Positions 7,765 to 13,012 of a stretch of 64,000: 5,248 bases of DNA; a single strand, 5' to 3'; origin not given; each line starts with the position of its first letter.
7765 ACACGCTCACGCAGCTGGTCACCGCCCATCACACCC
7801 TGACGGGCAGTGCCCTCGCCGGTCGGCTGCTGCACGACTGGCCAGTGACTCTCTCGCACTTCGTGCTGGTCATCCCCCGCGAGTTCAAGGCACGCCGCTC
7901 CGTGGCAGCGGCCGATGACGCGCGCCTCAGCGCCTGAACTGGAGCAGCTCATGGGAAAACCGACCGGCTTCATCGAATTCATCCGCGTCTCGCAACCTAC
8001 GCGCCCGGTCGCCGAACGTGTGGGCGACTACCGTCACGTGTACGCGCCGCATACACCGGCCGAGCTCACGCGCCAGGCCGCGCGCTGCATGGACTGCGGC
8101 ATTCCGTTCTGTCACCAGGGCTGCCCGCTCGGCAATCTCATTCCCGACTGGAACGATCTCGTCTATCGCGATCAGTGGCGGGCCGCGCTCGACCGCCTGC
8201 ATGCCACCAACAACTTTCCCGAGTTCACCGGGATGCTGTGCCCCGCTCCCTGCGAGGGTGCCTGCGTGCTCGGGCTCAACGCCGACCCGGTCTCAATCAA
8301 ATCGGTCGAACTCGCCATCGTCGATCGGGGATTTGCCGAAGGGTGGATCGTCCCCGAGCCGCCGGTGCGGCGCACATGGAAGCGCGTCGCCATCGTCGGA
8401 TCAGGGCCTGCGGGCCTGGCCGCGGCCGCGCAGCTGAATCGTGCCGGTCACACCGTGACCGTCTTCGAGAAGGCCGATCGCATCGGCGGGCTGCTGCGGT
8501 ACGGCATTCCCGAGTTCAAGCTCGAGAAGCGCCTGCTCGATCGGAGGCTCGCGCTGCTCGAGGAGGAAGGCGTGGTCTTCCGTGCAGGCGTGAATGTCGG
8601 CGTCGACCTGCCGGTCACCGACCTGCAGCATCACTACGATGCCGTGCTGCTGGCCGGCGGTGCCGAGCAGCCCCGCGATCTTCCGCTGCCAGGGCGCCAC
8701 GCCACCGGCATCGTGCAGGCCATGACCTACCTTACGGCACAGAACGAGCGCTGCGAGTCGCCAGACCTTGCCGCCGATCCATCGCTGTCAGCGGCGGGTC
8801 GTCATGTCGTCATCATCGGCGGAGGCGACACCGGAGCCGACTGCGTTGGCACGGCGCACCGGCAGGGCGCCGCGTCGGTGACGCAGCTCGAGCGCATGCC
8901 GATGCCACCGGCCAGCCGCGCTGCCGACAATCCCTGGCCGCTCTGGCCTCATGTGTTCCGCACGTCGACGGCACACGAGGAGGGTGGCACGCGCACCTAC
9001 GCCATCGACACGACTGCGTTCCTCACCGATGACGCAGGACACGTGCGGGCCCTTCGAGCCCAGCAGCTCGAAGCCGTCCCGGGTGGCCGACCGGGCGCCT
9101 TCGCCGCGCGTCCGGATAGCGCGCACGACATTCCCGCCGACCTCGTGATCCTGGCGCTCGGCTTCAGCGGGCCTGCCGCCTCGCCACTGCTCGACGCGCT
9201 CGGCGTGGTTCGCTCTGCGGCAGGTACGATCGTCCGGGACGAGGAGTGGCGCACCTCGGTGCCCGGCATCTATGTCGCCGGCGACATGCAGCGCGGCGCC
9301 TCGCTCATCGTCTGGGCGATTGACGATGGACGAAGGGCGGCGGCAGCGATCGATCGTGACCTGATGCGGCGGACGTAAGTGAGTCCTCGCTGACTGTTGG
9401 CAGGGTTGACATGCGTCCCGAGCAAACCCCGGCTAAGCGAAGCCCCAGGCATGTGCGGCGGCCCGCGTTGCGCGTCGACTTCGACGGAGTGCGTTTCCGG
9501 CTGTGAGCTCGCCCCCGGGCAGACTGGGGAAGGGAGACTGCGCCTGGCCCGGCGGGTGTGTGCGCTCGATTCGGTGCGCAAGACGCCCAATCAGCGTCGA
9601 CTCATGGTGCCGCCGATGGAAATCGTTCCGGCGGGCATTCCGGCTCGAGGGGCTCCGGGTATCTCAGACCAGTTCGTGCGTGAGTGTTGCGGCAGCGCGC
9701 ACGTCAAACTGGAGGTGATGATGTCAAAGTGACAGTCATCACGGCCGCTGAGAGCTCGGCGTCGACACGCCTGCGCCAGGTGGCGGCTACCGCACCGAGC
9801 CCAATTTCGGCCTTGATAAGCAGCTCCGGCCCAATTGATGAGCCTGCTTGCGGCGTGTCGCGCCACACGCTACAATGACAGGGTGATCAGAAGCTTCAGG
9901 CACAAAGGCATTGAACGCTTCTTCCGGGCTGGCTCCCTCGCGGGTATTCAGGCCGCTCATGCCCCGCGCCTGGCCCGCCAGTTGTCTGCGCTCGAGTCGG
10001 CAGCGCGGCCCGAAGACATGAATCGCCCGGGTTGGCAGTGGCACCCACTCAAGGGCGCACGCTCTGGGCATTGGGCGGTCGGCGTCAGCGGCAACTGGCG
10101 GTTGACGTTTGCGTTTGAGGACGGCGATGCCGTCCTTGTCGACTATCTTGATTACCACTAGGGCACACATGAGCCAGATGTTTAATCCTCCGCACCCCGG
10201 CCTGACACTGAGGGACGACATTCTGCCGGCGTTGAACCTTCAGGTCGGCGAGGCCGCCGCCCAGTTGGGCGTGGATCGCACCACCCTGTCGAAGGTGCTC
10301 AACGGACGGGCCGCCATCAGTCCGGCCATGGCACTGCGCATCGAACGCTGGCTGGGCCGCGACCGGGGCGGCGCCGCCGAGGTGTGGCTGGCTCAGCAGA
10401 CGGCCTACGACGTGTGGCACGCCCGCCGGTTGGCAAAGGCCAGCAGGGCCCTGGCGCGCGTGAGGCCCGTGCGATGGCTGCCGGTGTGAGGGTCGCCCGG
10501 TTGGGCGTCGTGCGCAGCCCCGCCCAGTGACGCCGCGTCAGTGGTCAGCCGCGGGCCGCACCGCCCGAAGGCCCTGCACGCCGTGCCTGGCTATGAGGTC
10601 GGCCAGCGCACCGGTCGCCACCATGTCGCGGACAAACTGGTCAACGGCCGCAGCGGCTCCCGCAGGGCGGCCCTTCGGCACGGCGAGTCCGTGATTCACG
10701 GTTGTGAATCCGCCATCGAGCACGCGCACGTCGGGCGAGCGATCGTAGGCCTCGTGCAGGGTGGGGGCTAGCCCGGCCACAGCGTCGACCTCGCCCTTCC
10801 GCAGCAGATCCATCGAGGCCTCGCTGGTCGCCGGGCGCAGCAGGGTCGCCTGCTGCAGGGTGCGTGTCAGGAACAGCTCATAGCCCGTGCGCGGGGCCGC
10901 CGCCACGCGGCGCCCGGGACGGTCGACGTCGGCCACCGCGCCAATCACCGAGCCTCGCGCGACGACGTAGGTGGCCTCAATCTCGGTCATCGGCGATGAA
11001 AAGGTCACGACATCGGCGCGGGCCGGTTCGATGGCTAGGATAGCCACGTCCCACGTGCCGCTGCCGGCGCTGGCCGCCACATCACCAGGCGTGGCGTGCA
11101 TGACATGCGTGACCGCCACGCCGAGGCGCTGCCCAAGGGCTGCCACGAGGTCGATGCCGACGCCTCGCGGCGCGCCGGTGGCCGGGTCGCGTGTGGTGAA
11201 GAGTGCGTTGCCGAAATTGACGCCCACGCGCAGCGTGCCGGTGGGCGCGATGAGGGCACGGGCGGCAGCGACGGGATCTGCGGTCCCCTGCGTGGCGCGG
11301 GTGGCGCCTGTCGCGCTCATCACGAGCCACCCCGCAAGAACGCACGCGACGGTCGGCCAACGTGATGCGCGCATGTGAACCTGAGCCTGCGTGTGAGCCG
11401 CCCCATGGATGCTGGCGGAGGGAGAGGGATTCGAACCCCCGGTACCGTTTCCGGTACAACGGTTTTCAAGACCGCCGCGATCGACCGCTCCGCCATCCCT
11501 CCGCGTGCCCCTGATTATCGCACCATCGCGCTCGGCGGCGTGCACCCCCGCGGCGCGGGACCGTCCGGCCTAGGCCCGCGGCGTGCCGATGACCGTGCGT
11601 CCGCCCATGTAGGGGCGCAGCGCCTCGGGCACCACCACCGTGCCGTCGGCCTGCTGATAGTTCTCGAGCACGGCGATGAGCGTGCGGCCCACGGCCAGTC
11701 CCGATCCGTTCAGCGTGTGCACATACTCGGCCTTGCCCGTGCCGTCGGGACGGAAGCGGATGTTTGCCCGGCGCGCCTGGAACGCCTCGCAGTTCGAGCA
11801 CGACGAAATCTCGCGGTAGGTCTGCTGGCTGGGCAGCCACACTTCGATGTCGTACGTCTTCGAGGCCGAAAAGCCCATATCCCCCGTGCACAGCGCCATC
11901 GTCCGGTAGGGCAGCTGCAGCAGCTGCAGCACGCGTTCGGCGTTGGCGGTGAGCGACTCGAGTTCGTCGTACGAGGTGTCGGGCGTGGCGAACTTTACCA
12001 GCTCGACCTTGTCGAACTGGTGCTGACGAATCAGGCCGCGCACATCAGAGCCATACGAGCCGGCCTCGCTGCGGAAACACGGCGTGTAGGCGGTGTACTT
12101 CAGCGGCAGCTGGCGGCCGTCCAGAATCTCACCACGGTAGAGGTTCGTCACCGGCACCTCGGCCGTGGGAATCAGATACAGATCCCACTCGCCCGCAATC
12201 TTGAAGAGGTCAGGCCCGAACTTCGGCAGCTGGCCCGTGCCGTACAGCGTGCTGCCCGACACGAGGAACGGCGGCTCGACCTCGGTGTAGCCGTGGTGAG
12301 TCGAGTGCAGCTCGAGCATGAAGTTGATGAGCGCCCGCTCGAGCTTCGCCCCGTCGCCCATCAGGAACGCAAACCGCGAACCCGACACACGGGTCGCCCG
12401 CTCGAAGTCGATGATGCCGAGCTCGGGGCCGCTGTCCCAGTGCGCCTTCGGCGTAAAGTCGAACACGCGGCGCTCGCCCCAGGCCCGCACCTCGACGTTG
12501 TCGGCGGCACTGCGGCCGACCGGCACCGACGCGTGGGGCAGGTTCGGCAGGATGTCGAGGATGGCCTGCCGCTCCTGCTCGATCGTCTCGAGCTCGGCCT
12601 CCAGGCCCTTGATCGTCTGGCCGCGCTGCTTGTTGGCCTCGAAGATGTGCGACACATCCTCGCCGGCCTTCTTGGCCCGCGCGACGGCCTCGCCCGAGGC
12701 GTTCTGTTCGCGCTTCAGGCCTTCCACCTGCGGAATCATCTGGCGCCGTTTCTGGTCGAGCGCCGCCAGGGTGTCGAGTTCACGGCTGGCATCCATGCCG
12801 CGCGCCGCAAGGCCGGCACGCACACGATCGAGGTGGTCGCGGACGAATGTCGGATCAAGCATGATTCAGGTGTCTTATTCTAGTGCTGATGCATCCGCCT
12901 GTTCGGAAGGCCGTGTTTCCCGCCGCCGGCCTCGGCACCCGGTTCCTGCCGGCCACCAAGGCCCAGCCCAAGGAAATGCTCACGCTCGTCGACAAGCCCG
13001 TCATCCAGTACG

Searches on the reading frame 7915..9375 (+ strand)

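Call 56: search_protein_families(library=pfam, proteins=[window:7915-9375:+], max_evalue=0.00001)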
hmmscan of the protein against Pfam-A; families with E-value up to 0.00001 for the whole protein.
window:7915-9375:+ (487 aa): 10 families
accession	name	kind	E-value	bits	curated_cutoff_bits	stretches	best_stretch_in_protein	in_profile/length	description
PF07992.20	Pyr_redox_2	-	1e-27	97.8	26.1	2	157-331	2-177/291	Pyridine nucleotide-disulphide oxidoreductase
PF14691.11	Fer4_20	-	7.7e-22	77.7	25.8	1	37-142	3-111/113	Dihydroprymidine dehydrogenase domain II, 4Fe-4S cluster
PF13450.12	NAD_binding_8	-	3.2e-12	47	21.9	1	160-194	1-35/68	NAD(P)-binding Rossmann-like domain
PF00070.33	Pyr_redox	-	4.9e-11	43.4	22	0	157-191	1-35/82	Pyridine nucleotide-disulphide oxidoreductase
PF01593.30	Amino_oxidase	-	6.6e-10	39.3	19.8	1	166-195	2-31/443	Flavin containing amine oxidoreductase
PF13738.12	Pyr_redox_3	-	1.6e-09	37.8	30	0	160-191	2-33/305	Pyridine nucleotide-disulphide oxidoreductase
PF01266.30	DAO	-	1.2e-07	32.1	27.9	1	157-192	1-44/353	FAD dependent oxidoreductase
PF03486.20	HI0933_like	-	1.3e-07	31.7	50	0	157-191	2-36/244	HI0933-like protein Rossmann domain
PF12831.13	FAD_oxidored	-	8e-07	29.1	27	1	158-194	2-38/416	FAD dependent oxidoreductase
PF00890.30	FAD_binding_2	-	2e-06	27.7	20.4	1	158-192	2-36/414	FAD binding domain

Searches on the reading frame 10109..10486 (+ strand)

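Call 56: search_protein_families(library=pfam, proteins=[window:10109-10486:+], max_evalue=0.00001)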
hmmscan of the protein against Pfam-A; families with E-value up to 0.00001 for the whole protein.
window:10109-10486:+ (126 aa): 2 families
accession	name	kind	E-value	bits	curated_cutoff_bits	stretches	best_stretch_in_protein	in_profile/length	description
PF01381.28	HTH_3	-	1.4e-07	31.9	23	1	41-83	7-49/55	Helix-turn-helix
PF13560.12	HTH_31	-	2.5e-06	28.1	27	1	43-86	14-58/64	Helix-turn-helix domain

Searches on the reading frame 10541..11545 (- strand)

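Call 56: search_protein_families(library=pfam, proteins=[window:10541-11545:-], max_evalue=0.00001)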
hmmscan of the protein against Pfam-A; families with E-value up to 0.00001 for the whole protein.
window:10541-11545:- (335 aa): 1 family
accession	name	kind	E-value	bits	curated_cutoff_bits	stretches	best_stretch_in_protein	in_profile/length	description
PF00497.25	SBP_bac_3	-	3.8e-13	49.8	26.4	1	105-321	1-129/132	Bacterial extracellular solute-binding proteins, family 3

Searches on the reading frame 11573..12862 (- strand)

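Call 56: search_protein_families(library=pfam, proteins=[window:11573-12862:-], max_evalue=0.00001)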
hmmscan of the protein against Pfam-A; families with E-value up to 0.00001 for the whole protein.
window:11573-12862:- (430 aa): 2 families
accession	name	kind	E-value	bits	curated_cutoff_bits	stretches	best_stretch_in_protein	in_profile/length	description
PF00587.30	tRNA-synt_2b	-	2.8e-43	148.5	29.3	1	225-402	8-179/179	tRNA synthetase class II core domain (G, H, P, S and T)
PF02403.27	Seryl_tRNA_N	-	1.3e-22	80.5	28.2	1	1-109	1-108/108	Seryl-tRNA synthetase N-terminal domain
